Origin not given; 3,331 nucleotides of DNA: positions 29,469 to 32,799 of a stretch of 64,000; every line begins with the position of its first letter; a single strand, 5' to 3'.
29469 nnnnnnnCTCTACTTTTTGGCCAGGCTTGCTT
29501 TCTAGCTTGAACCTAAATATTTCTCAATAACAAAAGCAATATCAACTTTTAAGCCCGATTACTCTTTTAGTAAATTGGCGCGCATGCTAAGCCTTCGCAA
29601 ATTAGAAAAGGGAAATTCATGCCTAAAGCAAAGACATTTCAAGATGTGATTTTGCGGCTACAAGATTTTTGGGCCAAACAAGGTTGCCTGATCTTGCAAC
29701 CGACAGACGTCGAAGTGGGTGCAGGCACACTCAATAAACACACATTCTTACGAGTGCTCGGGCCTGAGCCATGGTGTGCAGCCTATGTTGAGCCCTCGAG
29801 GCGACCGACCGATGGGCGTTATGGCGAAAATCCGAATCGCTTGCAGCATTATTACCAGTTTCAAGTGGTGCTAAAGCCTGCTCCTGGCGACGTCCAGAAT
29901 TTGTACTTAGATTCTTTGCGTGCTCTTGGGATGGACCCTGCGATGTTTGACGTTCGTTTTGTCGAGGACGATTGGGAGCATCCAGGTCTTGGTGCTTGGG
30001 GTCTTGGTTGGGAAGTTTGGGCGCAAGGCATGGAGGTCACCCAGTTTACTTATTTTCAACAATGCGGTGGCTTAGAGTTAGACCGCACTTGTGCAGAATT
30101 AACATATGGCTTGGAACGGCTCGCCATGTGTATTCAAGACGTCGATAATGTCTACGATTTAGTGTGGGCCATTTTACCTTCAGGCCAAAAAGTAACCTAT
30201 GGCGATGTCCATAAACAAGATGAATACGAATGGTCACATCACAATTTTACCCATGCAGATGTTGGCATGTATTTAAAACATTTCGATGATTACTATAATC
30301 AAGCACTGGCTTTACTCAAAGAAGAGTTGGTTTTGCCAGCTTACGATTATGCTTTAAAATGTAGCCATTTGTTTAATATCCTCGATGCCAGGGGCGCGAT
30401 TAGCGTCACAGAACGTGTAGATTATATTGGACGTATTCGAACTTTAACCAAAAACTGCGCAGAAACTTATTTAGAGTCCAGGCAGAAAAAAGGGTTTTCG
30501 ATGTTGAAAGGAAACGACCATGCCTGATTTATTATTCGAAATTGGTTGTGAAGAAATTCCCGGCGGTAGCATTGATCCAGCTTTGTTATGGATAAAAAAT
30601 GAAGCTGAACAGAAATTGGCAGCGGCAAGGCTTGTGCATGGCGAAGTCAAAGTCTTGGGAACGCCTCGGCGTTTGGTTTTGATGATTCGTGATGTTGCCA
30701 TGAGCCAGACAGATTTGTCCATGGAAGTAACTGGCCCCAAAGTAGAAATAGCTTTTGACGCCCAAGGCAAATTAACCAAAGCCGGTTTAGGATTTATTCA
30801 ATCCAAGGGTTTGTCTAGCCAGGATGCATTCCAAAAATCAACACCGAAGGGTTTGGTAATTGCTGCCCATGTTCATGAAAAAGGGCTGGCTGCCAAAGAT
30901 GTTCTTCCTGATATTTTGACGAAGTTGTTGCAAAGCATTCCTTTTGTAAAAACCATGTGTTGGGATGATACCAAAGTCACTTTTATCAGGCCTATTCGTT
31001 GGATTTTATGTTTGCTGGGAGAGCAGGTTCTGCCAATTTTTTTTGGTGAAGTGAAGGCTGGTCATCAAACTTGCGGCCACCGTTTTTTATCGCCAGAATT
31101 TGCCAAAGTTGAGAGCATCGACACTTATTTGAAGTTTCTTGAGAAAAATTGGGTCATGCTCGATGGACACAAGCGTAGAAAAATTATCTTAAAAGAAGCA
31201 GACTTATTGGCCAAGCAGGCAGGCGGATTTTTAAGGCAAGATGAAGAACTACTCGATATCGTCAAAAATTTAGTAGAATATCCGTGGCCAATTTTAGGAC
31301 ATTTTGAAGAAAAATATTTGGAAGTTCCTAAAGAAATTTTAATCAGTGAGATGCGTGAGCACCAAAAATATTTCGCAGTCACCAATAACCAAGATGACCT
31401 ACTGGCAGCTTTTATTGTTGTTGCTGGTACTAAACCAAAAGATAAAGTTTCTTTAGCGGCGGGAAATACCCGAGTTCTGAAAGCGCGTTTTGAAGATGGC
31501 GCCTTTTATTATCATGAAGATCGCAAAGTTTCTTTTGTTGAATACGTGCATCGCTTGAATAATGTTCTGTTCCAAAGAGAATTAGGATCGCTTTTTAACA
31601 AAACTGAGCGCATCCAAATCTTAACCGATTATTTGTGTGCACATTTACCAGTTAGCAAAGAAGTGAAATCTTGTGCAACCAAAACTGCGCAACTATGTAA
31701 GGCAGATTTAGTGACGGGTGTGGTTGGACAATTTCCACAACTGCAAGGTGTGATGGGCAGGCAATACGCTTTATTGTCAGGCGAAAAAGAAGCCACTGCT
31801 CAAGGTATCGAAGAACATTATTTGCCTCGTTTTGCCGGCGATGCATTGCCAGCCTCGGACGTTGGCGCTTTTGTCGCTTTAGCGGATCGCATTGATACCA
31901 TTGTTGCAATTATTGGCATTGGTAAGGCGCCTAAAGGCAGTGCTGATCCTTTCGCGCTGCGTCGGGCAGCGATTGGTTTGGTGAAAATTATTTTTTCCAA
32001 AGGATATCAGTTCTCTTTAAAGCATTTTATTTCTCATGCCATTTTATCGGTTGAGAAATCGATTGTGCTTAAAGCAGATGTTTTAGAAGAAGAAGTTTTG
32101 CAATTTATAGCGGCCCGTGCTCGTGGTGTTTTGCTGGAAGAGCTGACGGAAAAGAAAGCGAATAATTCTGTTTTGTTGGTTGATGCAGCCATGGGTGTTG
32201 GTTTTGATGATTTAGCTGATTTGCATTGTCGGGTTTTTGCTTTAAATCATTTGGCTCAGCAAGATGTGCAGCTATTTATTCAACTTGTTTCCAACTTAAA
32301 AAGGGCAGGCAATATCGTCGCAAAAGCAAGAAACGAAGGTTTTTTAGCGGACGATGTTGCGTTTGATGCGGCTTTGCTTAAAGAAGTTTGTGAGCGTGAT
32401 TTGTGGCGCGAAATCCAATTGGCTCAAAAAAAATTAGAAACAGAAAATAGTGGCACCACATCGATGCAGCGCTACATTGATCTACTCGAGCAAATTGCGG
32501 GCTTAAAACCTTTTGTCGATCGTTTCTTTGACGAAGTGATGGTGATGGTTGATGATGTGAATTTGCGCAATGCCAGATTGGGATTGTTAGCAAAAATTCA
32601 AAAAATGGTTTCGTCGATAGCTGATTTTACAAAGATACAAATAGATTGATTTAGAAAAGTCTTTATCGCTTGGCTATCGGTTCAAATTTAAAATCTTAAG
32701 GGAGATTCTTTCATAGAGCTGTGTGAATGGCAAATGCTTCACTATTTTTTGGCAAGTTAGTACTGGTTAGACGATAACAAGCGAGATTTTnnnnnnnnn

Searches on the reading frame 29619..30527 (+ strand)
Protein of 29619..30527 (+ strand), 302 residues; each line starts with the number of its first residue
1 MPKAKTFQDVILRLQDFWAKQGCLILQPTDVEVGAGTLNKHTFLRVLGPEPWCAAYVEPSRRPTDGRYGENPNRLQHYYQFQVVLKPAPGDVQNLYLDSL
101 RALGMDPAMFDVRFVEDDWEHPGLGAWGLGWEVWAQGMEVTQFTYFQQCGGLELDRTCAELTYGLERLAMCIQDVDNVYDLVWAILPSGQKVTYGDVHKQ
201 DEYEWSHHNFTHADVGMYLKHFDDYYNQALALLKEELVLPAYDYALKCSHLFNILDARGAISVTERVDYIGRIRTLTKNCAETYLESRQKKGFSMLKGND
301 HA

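Call 4: search_protein_families(library=pfam, proteins=[window:29619-30527:+])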
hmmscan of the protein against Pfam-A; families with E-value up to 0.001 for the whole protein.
window:29619-30527:+ (302 aa): 1 family
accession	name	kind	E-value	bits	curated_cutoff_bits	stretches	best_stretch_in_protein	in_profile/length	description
PF02091.20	tRNA-synt_2e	-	1e-139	464.9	27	1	7-288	1-277/278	Glycyl-tRNA synthetase alpha subunit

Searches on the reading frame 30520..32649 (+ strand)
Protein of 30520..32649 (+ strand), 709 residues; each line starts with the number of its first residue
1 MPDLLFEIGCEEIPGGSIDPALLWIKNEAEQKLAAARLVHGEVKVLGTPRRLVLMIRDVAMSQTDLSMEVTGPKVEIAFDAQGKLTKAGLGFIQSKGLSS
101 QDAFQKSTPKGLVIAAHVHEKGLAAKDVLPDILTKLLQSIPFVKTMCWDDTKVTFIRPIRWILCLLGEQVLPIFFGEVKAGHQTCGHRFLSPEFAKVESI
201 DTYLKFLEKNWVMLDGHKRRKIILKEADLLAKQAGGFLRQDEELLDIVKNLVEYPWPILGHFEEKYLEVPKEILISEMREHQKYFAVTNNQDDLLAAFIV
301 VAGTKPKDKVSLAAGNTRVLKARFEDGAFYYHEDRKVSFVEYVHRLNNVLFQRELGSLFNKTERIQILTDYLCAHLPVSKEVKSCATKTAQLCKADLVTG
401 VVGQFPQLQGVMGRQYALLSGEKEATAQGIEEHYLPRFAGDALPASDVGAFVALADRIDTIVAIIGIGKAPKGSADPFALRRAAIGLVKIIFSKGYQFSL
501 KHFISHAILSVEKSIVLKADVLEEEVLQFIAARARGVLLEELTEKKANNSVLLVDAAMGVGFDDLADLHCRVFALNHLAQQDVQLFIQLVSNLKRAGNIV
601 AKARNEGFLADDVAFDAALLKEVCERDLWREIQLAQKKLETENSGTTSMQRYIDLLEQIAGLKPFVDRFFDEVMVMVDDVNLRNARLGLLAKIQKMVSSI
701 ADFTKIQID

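Call 4: search_protein_families(library=pfam, proteins=[window:30520-32649:+])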
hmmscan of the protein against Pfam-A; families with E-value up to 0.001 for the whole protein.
window:30520-32649:+ (709 aa): 2 families
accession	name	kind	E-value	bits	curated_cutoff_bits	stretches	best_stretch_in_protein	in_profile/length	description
PF02092.22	tRNA_synt_2f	-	9.7e-185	615.9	29.2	1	4-552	1-535/536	Glycyl-tRNA synthetase beta subunit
PF05746.21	DALR_1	-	0.00035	21.1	22.3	0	593-702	5-107/117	DALR anticodon binding domain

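Call 11: find_homologous_proteins(query=window:30520-32649:+, max_evalue=1e-50)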
Query window:30520-32649:+ (709 aa): 7992 proteins with E <= 1e-50 among 8000 candidates; the best 120 are listed.
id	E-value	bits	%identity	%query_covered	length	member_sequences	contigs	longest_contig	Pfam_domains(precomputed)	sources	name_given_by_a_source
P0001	0.0e+0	1575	100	100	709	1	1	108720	PF02092.23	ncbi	-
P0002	0.0e+0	1277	80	100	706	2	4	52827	PF02092.23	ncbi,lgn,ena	-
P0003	0.0e+0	1231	77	99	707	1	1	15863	PF02092.23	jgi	jgi:glycyl-tRNA synthetase beta chain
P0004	7.5e-264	896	58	100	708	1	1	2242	PF02092.23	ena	-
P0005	2.6e-235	801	56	100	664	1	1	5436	PF02092.23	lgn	-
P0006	1.6e-230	785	54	100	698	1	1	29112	PF02092.23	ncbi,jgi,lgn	-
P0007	6.4e-219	747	50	100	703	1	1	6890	PF02092.23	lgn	-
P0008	2.8e-216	738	50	100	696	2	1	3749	PF02092.23,PF05746.22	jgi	-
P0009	7.5e-215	734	51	100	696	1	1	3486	PF02092.23,PF05746.22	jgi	-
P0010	1.4e-214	733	50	100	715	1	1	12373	PF02092.23,PF05746.22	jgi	jgi:glycyl-tRNA synthetase beta chain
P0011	2.0e-211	722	50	100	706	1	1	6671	PF02092.23,PF05746.22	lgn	-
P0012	8.3e-210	717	49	100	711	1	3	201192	PF02092.23,PF05746.22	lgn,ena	-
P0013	1.3e-208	713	48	100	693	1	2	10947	PF02092.23,PF05746.22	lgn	-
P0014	1.1e-207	710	49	100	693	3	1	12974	PF02092.23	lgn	-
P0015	1.4e-201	690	49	100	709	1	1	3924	PF02092.23,PF05746.22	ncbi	-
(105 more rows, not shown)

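Call 12: find_encoding_contigs(protein=P0002, flank=8000, max_places=4)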
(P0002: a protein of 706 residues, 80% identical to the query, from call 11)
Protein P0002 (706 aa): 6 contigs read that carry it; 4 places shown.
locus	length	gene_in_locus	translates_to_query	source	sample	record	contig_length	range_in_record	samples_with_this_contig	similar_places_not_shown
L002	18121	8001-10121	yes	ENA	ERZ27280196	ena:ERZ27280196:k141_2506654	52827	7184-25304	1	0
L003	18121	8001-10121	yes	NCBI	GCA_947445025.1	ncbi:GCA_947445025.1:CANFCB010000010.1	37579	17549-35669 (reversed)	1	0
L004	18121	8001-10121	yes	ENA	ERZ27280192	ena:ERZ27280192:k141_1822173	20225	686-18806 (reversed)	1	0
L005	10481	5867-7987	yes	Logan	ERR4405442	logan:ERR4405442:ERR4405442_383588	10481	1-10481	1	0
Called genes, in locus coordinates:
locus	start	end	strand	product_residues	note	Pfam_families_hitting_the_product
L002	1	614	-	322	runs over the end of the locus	PF01073:3Beta_HSD, PF01370:Epimerase, PF02719:Polysacc_synt_2, PF04321:RmlD_sub_bind (weak), PF05368:NmrA, PF07993:NAD_binding_4, PF13460:NAD_binding_10, PF16363:GDP_Man_Dehyd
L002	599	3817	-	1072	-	PF00501:AMP-binding, PF23024:AMP-dom_DIP2-like, PF00550:PP-binding, PF00155:Aminotran_1_2, PF00266:Aminotran_5 (weak), PF01053:Cys_Met_Meta_PP (weak)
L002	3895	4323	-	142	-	-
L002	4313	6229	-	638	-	-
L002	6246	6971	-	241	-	PF00160:Pro_isomerase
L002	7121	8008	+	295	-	PF02091:tRNA-synt_2e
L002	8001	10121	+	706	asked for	PF02092:tRNA_synt_2f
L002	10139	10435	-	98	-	-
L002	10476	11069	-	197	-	PF01636:APH (weak)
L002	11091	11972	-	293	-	PF08843:AbiEii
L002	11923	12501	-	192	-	PF13338:AbiEi_4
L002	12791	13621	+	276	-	PF01479:S4, PF00849:PseudoU_synth_2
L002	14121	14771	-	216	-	PF12766:Pyridox_oxase_2, PF01243:PNPOx_N, PF10590:PNP_phzG_C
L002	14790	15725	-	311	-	PF01370:Epimerase, PF08338:DUF1731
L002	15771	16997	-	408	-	PF03219:TLC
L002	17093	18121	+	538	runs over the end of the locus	PF18158:AidB_N, PF02770:Acyl-CoA_dh_M, PF00441:Acyl-CoA_dh_1, PF08028:Acyl-CoA_dh_2 (weak), PF22924:ACOX_C_alpha1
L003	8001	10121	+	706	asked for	PF02092:tRNA_synt_2f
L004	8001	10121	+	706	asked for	PF02092:tRNA_synt_2f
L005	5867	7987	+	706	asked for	PF02092:tRNA_synt_2f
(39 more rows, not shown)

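Call 13: find_encoding_contigs(protein=P0003, flank=8000, max_places=3)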
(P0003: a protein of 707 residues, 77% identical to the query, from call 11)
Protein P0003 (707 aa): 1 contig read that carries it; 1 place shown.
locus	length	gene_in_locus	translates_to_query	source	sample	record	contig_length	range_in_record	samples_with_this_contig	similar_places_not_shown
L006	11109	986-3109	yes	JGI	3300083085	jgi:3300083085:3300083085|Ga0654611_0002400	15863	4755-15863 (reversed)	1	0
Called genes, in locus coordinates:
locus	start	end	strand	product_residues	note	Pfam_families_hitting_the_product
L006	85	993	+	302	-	PF02091:tRNA-synt_2e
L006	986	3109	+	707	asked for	PF02092:tRNA_synt_2f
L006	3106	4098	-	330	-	PF02322:Cyt_bd_oxida_II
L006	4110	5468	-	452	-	PF01654:Cyt_bd_oxida_I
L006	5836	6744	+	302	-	PF00318:Ribosomal_S2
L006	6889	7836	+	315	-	PF25025:EF-Ts_N (weak), PF00889:EF_TS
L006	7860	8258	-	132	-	-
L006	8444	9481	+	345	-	PF01514:YscJ_FliF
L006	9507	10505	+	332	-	-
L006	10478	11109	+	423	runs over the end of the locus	PF03562:MltA, PF06725:3D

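Call 14: find_encoding_contigs(protein=P0001, flank=10000, max_places=3)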
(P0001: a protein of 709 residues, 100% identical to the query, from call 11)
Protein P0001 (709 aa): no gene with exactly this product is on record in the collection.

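Call 77: search_protein_families(library=pfam, proteins=[L002:10139-10435:-, L002:10476-11069:-], max_evalue=0.01)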
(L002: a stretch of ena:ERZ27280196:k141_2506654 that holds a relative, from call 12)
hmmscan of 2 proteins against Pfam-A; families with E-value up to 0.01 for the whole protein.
L002:10139-10435:- (98 aa): 0 families

L002:10476-11069:- (197 aa): 1 family
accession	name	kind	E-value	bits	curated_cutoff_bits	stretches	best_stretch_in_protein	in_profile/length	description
PF01636.29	APH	-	5.9e-06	26.7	23.2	1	46-159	4-121/239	Phosphotransferase enzyme family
